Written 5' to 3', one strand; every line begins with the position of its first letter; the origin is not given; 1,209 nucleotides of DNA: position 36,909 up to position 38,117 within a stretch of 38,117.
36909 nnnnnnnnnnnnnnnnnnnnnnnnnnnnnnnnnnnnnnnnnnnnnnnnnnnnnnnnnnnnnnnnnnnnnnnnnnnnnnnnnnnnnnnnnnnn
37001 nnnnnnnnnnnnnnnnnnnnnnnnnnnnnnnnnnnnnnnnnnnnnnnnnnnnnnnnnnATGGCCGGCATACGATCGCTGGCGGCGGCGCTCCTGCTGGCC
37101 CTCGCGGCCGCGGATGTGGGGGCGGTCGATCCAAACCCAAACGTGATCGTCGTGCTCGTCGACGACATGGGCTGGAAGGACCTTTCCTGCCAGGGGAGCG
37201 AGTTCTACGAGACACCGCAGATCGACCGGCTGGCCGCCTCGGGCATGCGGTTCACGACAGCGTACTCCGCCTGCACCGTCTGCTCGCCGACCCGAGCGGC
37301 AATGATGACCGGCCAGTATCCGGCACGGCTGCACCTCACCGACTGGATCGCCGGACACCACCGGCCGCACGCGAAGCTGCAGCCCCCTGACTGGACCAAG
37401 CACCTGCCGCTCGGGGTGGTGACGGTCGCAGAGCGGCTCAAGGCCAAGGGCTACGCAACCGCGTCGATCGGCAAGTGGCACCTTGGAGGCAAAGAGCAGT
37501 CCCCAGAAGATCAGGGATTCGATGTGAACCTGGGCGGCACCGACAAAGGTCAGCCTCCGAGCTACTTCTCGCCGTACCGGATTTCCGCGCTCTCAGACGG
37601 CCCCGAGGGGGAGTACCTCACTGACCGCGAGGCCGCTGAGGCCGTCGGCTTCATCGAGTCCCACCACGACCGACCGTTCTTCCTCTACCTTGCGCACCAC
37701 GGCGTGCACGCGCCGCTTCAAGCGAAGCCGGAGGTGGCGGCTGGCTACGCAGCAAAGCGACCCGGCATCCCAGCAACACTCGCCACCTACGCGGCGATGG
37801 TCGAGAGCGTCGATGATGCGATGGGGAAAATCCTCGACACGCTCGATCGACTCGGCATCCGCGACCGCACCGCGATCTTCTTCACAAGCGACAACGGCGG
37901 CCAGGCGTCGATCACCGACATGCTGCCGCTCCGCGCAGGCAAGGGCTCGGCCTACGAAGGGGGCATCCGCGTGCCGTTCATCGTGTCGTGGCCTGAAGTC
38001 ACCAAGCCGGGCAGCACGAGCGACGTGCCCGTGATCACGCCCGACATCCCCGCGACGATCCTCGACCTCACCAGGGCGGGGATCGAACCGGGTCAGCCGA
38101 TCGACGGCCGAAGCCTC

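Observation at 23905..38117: Eight sulfatase catalytic modules packed into four genes (3+2+2+1) within ~14 kb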

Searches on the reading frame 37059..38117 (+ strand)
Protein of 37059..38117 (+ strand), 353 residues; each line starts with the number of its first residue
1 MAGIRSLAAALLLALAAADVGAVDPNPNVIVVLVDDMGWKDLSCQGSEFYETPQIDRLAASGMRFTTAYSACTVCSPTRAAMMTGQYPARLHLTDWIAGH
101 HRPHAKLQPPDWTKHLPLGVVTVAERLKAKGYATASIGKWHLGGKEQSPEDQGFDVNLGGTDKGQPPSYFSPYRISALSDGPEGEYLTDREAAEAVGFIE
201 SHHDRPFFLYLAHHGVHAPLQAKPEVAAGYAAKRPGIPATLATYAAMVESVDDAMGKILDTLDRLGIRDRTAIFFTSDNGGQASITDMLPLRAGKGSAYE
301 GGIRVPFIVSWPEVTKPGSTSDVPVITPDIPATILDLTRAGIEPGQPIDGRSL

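Call 40: search_solved_structures(query=window:37059-38117:+, max_evalue=1e-40)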
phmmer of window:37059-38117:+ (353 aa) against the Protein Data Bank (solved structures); distinct sequences matched with E-value up to 1e-40: 17.
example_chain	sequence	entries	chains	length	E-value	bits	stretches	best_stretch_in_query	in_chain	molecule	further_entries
9fo1_A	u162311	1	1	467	3.7e-107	361.9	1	27-353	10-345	k-carrageenan sulfatase S1_16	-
6ust_A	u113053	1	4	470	4e-92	312.4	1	26-232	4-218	N-acetylgalactosamine 6-sulfate sulfatase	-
7stt_A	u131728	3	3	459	1.1e-66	228.7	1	26-232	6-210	N-acetylgalactosamine-6-sulfatase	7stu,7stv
6prm_A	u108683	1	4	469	3.4e-61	210.7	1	25-350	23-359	exo-4S-kappa carrageenan S1 sulfatase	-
6psm_A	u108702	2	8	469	8.4e-60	206.1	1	25-350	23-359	exo-4S-kappa carrageenan S1 sulfatase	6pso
6uss_A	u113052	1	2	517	3.5e-55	190.9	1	5-352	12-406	Sulfatase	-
9hh3_A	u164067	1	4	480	7.4e-53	183.2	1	21-352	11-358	Sulfatase, family S1-19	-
6bia_A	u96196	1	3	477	3.9e-52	180.9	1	23-352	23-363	Sulfatase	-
9hh2_A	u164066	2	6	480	1.8e-51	178.7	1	21-352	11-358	Sulfatase, family S1-19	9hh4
6b0k_A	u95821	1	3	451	2.9e-50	174.7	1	26-352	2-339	Iota-carrageenan sulfatase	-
6b0j_A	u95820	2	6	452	2.9e-50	174.7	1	26-352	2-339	Iota-carrageenan sulfatase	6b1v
7oza_AAA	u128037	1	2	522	5e-50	173.9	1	18-352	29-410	Putative secreted sulfatase ydeN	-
7oz9_AAA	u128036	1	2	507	2.7e-47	165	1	24-319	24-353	N-acetylgalactosamine-6-sulfatase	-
7all_AAA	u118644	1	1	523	2.3e-43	152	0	25-224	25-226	Arylsulfatase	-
8eg3_A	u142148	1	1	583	2.3e-42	148.7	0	15-146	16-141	Steryl-sulfatase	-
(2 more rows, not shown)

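Call 69: search_protein_families(library=ncbifam, proteins=[window:37059-38117:+], max_evalue=1e-10)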
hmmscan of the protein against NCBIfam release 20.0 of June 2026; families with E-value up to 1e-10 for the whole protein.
window:37059-38117:+ (353 aa): 4 families
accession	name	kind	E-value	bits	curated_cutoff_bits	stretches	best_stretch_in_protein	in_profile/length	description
NF010322.0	PRK13759.1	equivalog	1.7e-36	125.8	481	2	26-142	6-107/486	arylsulfatase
TIGR03417.1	chol_sulfatase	equivalog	2.1e-29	102.8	433.45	1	26-147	2-108/500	choline-sulfatase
NF045661.1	HdlasePehA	equivalog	6.3e-25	87.7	900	0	27-88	3-64/506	phosphoric/sulfuric ester hydrolase PehA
NF052527.1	Mn_arylsulf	exception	7.3e-19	68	850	0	27-142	2-103/479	manganese-dependent arylsulfatase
